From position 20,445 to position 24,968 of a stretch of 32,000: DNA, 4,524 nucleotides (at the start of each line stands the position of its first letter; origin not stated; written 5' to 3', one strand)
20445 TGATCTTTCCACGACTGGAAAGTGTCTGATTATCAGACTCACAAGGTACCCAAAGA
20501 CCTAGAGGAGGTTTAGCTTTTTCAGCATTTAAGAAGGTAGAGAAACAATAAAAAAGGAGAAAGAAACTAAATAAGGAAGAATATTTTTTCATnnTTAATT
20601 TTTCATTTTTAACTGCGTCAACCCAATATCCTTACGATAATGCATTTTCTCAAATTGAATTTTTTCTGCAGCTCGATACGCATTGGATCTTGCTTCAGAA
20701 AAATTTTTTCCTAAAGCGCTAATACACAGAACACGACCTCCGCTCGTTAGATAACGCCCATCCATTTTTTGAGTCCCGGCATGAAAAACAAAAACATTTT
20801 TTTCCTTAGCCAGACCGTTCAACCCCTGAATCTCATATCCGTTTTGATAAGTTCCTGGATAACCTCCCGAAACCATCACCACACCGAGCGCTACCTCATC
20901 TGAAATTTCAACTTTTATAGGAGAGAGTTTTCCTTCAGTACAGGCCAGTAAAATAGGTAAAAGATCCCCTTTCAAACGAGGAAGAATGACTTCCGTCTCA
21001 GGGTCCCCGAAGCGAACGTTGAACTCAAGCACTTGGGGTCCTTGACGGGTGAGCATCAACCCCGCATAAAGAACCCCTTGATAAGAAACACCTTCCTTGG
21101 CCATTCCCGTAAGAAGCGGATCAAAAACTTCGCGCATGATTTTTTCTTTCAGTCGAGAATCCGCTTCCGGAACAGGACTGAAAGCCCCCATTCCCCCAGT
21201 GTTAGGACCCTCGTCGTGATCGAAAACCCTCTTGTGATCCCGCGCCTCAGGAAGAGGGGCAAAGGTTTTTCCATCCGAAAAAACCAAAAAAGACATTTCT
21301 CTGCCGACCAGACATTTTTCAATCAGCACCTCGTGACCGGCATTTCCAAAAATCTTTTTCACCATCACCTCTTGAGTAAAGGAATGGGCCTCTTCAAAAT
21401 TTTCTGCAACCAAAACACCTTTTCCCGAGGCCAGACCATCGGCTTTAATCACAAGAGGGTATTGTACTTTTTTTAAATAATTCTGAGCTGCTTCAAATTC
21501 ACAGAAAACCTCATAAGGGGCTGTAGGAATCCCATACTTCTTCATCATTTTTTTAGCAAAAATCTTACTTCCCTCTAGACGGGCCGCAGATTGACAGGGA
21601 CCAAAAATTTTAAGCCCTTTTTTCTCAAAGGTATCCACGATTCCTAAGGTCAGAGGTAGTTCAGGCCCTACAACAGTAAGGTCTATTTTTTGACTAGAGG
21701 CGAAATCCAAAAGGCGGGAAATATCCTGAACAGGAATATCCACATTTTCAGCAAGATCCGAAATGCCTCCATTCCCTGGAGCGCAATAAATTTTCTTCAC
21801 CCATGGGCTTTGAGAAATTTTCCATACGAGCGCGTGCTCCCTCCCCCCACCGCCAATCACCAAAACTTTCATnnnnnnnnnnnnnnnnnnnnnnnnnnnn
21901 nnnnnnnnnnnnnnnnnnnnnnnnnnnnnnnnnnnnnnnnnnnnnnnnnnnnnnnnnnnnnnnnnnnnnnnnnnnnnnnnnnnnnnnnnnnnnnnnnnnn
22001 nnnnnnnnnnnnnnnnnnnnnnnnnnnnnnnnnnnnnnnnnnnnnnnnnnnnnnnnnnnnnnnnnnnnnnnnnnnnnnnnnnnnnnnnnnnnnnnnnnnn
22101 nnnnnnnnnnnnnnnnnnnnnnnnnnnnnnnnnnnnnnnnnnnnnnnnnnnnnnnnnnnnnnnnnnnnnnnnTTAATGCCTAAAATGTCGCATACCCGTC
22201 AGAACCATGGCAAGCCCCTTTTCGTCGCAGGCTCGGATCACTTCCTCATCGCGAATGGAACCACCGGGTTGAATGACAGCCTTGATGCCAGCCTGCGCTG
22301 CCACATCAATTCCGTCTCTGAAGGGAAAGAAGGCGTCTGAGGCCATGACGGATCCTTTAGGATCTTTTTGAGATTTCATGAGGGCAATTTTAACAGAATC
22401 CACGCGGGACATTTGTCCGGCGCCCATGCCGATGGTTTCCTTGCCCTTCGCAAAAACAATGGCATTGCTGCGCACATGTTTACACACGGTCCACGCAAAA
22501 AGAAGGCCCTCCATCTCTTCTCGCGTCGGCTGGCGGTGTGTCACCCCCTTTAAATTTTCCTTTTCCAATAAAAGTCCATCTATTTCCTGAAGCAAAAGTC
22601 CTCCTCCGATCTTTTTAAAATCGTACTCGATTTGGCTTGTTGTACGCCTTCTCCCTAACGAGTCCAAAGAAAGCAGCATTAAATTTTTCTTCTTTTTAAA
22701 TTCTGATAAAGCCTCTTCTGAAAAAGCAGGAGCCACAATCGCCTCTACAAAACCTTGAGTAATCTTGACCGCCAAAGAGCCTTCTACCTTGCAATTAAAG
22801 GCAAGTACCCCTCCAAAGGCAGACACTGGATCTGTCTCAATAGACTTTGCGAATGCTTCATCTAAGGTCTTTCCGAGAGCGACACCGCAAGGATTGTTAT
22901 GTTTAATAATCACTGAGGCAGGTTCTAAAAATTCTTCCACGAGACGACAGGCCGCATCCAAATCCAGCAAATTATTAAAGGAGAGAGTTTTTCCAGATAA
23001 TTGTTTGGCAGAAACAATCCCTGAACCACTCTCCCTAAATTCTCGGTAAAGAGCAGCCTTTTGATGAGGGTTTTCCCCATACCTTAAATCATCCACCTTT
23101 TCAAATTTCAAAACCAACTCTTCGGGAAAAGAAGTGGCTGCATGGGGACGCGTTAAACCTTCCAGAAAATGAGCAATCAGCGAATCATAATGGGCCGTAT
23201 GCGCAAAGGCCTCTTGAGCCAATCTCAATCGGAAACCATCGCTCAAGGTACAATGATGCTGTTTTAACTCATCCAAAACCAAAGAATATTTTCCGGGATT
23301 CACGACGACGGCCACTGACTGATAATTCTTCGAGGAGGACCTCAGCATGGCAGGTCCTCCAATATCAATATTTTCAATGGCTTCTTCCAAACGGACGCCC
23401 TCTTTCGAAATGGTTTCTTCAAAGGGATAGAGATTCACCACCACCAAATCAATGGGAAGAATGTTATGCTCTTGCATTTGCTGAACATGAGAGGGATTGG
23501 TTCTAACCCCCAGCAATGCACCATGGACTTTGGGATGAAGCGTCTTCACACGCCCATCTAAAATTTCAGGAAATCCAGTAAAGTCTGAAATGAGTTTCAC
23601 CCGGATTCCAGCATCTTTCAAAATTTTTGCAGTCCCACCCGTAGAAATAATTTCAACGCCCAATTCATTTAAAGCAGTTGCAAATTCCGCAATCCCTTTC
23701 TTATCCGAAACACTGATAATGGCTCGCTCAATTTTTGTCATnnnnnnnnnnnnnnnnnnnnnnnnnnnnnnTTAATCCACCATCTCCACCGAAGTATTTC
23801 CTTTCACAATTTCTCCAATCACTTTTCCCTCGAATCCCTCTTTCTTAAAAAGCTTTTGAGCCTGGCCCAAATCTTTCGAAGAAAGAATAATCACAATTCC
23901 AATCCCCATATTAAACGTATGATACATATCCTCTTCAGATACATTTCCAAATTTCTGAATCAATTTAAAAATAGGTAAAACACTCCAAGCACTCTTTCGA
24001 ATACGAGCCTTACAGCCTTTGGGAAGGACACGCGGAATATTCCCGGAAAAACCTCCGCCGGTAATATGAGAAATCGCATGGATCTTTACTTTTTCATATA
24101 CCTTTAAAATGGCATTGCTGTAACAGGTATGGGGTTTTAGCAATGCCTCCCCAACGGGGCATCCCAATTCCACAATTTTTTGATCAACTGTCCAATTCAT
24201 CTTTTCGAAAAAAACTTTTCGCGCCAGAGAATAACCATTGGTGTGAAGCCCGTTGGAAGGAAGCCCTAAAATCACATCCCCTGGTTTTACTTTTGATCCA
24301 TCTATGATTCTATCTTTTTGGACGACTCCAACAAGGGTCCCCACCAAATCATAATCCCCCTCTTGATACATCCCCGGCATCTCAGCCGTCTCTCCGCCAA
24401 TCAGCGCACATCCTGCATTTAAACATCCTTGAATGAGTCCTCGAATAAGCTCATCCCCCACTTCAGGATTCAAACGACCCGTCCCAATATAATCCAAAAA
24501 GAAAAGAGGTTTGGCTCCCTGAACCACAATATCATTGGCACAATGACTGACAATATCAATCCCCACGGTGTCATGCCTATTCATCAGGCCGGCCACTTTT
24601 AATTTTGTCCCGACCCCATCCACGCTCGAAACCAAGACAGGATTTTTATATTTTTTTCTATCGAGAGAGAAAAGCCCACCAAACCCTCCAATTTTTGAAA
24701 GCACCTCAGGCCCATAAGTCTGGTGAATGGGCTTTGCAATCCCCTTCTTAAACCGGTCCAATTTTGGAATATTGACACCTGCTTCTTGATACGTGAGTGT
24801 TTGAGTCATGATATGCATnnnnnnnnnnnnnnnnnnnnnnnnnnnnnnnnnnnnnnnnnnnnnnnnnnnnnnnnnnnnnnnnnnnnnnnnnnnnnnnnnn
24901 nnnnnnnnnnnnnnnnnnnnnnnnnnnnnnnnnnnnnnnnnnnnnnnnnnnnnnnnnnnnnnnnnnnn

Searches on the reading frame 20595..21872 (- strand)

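Call 50: search_protein_families(library=pfam, proteins=[window:20595-21872:-], max_evalue=0.00001)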
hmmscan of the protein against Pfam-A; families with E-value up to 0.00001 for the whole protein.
window:20595-21872:- (425 aa): 6 families
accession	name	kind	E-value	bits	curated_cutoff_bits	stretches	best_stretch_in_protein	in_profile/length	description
PF01071.24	GARS_A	-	6.4e-77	258.2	27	1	101-293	1-194/194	Phosphoribosylglycinamide synthetase, ATP-grasp (A) domain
PF02844.21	GARS_N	-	3.1e-40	137.4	29.5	1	1-100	1-100/100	Phosphoribosylglycinamide synthetase, N domain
PF02843.22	GARS_C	-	3.3e-33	114.3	34.8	1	328-418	1-91/92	Phosphoribosylglycinamide synthetase, C domain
PF02786.22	CPSase_L_D2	-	6.4e-07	29.5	19.8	1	103-200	2-102/211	Carbamoyl-phosphate synthase L chain, ATP binding domain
PF07478.18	Dala_Dala_lig_C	-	1.5e-06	28.3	24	1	109-221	1-115/204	D-ala D-ala ligase C-terminus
PF02222.28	ATP-grasp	-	2.2e-06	27.9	27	1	109-196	2-85/179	ATP-grasp domain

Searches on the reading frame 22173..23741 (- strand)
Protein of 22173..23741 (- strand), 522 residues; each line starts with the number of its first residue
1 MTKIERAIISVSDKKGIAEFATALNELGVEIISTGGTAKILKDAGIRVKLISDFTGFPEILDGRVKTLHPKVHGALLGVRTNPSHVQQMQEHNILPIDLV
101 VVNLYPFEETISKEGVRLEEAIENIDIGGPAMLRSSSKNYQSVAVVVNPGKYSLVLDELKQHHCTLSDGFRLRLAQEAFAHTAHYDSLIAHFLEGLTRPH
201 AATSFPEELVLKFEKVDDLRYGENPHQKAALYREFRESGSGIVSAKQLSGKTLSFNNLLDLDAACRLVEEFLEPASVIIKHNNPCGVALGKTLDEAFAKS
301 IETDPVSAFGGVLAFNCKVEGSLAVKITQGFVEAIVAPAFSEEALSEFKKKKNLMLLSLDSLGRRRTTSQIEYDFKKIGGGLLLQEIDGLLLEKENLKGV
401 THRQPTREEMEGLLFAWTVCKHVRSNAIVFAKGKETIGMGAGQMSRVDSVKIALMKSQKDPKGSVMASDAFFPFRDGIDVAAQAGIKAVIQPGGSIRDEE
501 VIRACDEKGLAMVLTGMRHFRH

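Call 15: search_protein_families(library=ncbifam, proteins=[window:22173-23741:-])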
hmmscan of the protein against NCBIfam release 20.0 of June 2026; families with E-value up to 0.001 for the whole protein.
window:22173-23741:- (522 aa): 3 families
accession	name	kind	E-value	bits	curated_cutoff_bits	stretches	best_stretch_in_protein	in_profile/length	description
NF002049.0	PRK00881.1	equivalog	2.1e-223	742.7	402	1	3-522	4-510/510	bifunctional phosphoribosylaminoimidazolecarboxamide formyltransferase/IMP cyclohydrolase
TIGR00355.1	purH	equivalog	2.9e-200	666.4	528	1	6-522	2-511/511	bifunctional phosphoribosylaminoimidazolecarboxamide formyltransferase/IMP cyclohydrolase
NF005492.0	PRK07106.1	equivalog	1e-43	149.7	415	2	218-458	5-261/390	phosphoribosylaminoimidazolecarboxamide formyltransferase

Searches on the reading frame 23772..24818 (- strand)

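Call 15: search_protein_families(library=ncbifam, proteins=[window:23772-24818:-])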
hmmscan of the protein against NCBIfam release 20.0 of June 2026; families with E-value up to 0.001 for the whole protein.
window:23772-24818:- (348 aa): 9 families
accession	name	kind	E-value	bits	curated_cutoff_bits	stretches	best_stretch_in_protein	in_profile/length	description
TIGR00878.1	purM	equivalog_domain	8.9e-123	409.7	236.35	1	8-339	1-331/332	phosphoribosylformylglycinamidine cyclo-ligase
TIGR01379.1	thiL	equivalog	3.2e-09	36.2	184.15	1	66-201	42-171/320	thiamine-phosphate kinase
TIGR03267.1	methan_mark_2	hypoth_equivalog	1.8e-07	30.6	365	1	90-184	82-169/323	methanogenesis marker 2 protein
TIGR02124.1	hypE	equivalog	4.8e-06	25.8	251.6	1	85-341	65-304/332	hydrogenase expression/formation protein HypE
TIGR00476.1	selD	equivalog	5.1e-06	25.9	125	1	92-281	83-254/311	selenide, water dikinase SelD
TIGR01736.1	FGAM_synth_II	equivalog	1.9e-05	23.1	525.75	1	96-261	100-262/718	phosphoribosylformylglycinamidine synthase subunit PurL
NF002098.0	PRK00943.1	equivalog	2.7e-05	23.3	299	1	95-184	90-175/347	selenide, water dikinase SelD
NF002290.1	PRK01213.1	equivalog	0.00024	19.4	648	1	95-259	99-259/723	phosphoribosylformylglycinamidine synthase subunit PurL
NF004351.0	PRK05731.1-4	equivalog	0.00064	18.9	324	1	85-213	74-196/321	thiamine-phosphate kinase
